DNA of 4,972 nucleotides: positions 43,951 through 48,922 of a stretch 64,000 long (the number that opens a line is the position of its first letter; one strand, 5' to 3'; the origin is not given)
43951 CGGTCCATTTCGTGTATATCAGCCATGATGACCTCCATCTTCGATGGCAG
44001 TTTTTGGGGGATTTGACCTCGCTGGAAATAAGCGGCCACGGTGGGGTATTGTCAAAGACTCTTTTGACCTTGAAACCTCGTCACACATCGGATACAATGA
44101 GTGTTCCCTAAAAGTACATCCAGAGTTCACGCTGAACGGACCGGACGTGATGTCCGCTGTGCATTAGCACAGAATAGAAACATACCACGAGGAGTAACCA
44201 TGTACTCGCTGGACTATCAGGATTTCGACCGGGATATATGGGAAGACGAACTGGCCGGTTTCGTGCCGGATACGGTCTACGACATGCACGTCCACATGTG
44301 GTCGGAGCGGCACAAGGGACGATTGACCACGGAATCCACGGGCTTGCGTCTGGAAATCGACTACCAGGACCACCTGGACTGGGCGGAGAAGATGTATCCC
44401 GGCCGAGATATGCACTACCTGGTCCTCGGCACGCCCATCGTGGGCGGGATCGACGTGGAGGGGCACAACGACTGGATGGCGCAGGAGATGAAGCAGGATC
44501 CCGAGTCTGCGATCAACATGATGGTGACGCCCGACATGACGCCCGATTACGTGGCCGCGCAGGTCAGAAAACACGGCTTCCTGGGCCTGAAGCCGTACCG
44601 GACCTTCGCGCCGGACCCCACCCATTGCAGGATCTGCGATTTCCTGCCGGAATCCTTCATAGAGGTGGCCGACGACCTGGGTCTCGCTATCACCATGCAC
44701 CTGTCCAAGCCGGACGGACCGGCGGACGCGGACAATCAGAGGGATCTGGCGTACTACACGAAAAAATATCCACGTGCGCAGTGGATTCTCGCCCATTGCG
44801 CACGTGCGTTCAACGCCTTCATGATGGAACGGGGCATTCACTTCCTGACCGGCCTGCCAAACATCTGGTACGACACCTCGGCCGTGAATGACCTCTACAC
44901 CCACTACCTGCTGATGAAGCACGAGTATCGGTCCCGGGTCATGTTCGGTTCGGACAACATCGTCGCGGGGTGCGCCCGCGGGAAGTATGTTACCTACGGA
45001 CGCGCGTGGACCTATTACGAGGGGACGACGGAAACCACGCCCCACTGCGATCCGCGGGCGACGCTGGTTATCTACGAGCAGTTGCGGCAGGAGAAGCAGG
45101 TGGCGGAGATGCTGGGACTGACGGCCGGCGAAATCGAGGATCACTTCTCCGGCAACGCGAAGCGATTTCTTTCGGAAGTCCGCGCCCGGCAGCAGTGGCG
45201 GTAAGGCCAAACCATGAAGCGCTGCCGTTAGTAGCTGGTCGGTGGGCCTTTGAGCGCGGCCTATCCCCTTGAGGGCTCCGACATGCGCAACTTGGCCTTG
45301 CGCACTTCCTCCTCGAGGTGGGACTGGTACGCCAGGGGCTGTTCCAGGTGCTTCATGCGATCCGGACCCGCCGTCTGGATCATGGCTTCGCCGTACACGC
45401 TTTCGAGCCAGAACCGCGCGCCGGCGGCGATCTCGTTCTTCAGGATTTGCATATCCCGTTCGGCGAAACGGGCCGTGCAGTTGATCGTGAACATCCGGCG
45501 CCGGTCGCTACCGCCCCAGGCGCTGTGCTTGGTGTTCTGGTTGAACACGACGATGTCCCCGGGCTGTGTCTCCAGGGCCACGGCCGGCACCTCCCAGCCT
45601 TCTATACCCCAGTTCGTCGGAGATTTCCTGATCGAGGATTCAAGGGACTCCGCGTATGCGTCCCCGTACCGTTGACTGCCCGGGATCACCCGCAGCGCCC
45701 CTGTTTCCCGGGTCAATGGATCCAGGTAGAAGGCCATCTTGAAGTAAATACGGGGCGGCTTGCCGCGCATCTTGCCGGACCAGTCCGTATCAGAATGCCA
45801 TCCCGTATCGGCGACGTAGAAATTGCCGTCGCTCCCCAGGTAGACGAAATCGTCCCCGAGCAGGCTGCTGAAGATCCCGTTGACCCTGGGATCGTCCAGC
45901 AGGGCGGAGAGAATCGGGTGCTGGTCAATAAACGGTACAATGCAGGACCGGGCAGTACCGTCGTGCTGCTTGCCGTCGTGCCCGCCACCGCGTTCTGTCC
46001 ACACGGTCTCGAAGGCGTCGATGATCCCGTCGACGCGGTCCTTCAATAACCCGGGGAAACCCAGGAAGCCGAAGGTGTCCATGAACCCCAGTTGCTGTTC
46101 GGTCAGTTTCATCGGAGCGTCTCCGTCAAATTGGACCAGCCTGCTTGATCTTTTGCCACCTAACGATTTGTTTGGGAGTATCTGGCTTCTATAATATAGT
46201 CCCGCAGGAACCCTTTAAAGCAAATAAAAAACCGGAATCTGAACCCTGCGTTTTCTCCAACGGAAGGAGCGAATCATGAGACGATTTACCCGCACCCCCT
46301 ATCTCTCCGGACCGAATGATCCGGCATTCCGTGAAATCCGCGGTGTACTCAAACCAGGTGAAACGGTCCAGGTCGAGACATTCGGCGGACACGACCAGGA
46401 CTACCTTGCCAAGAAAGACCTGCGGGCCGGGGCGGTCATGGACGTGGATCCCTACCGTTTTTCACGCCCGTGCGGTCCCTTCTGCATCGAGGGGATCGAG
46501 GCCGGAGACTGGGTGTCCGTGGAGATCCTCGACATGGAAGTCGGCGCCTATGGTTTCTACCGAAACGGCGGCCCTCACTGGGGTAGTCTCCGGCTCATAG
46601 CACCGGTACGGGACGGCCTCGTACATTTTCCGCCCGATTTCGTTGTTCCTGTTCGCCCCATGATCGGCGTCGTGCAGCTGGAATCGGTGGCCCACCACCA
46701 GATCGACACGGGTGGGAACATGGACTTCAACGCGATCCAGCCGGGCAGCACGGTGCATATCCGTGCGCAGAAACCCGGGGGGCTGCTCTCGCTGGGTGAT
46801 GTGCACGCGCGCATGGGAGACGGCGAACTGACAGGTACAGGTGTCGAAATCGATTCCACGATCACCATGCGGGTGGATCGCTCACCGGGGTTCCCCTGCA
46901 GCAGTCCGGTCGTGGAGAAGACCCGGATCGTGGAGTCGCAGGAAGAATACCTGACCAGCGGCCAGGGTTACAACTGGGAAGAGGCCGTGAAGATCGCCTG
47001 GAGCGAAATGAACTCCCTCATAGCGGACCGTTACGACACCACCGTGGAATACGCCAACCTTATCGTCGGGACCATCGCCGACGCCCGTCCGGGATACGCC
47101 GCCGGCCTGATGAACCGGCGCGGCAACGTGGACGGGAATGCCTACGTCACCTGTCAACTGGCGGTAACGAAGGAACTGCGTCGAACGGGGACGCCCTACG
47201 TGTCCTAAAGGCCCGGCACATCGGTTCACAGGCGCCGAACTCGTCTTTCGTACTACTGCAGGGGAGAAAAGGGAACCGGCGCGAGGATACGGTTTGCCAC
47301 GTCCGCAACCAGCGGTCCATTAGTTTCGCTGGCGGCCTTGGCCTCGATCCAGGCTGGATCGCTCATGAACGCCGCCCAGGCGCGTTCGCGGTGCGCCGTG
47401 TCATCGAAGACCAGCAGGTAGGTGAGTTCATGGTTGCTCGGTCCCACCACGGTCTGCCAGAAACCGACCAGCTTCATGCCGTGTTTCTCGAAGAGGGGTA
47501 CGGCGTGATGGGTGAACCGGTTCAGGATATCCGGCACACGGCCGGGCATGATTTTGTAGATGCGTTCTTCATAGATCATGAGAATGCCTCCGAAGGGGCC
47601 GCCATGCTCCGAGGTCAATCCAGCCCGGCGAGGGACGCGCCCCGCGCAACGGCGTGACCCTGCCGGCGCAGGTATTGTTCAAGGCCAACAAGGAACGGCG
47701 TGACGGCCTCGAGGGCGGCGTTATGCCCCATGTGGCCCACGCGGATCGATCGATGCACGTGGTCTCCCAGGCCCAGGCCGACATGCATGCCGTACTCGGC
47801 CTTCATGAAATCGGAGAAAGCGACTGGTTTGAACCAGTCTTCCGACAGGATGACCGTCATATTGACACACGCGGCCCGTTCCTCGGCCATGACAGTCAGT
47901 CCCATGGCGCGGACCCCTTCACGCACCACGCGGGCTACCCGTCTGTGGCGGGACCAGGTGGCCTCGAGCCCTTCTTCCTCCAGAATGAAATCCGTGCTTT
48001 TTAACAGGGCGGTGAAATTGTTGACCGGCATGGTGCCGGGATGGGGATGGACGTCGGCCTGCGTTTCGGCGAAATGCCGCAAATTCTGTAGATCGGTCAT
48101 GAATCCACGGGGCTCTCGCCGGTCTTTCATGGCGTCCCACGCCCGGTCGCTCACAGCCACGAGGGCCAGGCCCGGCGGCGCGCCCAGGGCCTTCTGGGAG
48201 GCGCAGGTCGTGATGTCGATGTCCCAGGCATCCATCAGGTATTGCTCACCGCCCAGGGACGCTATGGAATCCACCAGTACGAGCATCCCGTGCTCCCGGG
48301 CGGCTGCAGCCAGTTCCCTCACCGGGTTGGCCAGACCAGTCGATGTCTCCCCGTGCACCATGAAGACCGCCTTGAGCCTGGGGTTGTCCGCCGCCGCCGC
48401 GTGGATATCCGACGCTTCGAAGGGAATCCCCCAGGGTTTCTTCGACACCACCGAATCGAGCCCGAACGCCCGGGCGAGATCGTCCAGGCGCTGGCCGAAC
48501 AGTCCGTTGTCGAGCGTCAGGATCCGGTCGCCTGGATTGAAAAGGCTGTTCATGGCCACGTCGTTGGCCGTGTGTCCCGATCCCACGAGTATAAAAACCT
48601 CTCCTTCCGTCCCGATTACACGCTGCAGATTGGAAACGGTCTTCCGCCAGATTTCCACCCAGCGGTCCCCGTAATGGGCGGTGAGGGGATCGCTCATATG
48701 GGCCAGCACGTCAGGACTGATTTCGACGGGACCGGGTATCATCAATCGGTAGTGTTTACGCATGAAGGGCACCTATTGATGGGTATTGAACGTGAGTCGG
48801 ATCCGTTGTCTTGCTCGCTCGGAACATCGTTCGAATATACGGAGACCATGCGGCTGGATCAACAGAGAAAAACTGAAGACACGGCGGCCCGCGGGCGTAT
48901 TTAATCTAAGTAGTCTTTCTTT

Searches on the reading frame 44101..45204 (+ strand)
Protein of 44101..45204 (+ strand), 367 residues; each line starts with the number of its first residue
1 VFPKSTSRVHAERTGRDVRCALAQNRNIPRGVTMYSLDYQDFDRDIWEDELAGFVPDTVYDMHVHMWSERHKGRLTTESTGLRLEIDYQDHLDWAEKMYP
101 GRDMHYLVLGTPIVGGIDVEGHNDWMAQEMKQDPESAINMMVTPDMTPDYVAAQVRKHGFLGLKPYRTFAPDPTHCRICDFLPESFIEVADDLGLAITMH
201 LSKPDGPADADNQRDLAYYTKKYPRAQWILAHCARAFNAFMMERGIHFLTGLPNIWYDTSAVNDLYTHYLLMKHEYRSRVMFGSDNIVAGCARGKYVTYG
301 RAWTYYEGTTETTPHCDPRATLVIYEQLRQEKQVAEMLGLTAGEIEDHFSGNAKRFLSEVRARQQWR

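Call 33: search_protein_families(library=pfam, proteins=[window:44101-45204:+], max_evalue=0.001)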
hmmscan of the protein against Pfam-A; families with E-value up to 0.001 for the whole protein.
window:44101-45204:+ (367 aa): 1 family
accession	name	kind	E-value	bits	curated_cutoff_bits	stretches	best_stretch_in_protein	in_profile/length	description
PF04909.20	Amidohydro_2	-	1.7e-16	61.2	26.4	1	60-357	1-287/289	Amidohydrolase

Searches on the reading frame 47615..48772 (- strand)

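Call 33: search_protein_families(library=pfam, proteins=[window:47615-48772:-], max_evalue=0.001)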
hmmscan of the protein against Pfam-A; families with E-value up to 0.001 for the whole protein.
window:47615-48772:- (385 aa): 1 family
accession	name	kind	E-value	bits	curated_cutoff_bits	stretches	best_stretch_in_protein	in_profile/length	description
PF00266.25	Aminotran_5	-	1.2e-23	84.1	21.5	1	33-307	36-316/371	Aminotransferase class-V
